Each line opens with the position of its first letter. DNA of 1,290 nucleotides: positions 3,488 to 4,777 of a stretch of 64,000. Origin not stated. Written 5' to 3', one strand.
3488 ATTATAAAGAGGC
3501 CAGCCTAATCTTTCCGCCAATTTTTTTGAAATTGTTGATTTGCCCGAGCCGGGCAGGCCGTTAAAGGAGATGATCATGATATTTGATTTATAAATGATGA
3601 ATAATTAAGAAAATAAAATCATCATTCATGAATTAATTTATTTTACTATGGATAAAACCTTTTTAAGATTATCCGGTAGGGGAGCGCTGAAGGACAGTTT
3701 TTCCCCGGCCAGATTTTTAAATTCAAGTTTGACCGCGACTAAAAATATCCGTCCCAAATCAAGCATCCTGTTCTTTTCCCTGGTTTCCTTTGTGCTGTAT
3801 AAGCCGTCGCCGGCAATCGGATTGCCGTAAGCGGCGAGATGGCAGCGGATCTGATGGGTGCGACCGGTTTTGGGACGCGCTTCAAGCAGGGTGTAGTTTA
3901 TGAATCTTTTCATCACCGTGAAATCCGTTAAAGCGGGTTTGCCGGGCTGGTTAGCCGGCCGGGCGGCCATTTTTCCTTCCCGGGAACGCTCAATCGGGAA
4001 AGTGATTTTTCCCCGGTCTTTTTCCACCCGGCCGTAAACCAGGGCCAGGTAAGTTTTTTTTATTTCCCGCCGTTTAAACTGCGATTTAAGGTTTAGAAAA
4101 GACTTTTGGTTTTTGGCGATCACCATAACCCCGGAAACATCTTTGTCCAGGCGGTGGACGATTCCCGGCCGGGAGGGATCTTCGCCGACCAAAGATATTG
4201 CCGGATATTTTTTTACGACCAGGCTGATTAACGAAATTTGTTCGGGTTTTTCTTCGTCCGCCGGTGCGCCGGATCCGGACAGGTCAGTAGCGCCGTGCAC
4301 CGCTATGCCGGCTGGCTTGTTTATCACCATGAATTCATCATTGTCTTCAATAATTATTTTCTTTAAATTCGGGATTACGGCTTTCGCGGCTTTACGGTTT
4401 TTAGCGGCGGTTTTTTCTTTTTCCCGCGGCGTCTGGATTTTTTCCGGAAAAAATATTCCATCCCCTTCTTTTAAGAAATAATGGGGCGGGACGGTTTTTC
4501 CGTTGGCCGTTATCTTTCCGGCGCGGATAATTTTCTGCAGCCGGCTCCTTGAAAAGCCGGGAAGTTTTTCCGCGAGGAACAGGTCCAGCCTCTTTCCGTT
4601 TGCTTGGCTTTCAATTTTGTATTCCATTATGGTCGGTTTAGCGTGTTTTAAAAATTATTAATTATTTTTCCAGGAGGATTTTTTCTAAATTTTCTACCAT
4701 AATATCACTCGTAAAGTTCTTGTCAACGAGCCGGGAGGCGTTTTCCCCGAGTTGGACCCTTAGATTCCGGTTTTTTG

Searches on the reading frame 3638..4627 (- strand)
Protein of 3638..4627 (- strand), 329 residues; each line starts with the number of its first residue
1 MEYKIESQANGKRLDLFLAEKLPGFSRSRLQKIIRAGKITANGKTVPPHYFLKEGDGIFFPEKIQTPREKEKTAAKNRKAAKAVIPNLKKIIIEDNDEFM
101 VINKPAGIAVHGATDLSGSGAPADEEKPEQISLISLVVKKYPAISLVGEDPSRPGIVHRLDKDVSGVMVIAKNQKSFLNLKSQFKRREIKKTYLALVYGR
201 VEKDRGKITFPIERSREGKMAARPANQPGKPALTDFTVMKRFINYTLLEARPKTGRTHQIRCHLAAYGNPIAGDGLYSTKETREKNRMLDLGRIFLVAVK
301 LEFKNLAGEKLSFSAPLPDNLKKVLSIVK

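Call 85: search_protein_families(library=pfam, proteins=[window:3638-4627:-], max_evalue=0.0001)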
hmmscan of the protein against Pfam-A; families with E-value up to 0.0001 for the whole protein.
window:3638-4627:- (329 aa): 2 families
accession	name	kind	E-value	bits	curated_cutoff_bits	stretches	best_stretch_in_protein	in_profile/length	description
PF00849.27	PseudoU_synth_2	-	1.5e-33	116.6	26.8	1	99-266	2-152/152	RNA pseudouridylate synthase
PF01479.30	S4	-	2e-09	37.5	22.8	1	13-57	2-47/48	S4 domain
